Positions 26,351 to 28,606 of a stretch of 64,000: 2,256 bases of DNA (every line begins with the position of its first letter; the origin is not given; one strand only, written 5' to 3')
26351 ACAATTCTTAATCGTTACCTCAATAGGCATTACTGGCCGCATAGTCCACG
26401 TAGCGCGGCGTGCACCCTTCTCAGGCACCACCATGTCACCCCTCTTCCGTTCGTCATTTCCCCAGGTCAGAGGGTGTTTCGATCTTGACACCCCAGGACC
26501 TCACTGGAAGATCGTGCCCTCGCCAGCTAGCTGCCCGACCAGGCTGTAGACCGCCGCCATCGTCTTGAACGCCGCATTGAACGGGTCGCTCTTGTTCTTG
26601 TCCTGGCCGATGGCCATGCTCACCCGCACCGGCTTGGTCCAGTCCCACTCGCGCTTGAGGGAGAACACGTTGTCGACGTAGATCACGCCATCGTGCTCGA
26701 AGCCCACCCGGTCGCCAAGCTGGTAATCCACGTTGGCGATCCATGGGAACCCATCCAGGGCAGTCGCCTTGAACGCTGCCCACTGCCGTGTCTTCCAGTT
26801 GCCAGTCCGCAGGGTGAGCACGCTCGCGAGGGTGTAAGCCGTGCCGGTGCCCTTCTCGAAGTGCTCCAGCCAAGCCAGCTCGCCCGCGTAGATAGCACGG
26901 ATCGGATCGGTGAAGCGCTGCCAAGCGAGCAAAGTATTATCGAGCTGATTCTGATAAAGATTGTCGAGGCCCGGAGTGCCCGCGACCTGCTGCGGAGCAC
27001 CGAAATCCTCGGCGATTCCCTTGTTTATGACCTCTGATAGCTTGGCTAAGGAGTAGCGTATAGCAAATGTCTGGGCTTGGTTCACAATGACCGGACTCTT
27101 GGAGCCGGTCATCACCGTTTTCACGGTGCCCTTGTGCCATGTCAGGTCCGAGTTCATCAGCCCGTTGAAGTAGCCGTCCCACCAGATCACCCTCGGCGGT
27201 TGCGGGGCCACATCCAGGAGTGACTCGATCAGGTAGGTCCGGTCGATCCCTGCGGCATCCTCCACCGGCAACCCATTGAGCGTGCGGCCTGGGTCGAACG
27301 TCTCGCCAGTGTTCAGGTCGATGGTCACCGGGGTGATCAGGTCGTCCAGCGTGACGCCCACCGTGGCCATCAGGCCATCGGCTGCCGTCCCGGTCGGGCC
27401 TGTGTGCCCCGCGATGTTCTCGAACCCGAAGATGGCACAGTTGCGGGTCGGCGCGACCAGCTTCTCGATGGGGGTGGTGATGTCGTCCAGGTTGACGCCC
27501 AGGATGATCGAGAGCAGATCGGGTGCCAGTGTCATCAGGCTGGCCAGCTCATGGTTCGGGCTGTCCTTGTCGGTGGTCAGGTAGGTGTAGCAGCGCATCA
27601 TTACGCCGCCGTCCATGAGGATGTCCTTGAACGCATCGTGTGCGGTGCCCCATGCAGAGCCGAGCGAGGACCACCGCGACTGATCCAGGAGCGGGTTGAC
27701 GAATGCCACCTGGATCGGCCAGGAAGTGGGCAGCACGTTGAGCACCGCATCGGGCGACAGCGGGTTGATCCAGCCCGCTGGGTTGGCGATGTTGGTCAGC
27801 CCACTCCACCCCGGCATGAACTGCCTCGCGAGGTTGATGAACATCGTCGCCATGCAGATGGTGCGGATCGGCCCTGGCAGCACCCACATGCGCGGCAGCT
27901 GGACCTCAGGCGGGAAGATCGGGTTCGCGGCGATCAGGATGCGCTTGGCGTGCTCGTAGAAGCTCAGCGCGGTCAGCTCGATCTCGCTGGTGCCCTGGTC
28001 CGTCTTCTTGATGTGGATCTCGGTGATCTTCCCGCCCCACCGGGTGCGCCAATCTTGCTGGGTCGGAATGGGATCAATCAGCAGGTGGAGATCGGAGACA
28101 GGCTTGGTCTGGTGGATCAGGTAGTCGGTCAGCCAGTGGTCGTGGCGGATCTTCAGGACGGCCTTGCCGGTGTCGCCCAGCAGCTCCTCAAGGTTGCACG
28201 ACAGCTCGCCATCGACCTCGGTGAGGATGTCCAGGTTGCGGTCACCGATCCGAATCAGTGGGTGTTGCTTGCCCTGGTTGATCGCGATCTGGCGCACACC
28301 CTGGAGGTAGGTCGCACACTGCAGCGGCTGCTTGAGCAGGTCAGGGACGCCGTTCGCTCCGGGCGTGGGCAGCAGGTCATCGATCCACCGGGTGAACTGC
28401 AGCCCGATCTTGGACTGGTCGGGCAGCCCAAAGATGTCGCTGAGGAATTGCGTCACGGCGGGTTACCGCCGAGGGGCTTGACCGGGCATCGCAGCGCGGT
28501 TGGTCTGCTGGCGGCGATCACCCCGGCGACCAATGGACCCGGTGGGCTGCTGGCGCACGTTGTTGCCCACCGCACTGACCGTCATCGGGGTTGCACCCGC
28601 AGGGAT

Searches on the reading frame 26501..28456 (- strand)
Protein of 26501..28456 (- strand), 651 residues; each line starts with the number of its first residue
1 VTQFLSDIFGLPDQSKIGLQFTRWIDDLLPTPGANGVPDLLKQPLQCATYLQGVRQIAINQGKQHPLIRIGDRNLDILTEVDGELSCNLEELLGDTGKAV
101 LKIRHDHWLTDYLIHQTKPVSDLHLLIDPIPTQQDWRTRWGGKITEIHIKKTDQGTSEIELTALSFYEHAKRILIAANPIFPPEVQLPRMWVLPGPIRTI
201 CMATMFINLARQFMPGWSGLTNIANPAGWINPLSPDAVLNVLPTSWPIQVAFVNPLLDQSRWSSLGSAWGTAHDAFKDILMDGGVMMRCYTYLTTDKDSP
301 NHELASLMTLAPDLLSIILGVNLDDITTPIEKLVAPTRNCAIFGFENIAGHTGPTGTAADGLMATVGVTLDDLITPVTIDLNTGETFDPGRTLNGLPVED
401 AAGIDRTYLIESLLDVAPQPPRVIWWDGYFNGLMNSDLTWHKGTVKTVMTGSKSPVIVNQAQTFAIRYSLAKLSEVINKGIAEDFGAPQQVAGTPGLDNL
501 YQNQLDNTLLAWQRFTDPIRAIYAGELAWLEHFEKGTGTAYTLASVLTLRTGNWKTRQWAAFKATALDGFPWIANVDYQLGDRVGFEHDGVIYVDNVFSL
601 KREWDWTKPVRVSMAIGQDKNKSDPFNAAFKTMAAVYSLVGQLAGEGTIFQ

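Call 68: search_protein_families(library=pfam, proteins=[window:26501-28456:-], max_evalue=0.01)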
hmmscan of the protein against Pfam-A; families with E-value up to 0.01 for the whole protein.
window:26501-28456:- (651 aa): 1 family
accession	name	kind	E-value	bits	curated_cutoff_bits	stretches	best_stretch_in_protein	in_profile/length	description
PF14594.13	Sipho_Gp37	-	4.3e-47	161.3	26.2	1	68-617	2-369/370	Siphovirus ReqiPepy6 Gp37-like protein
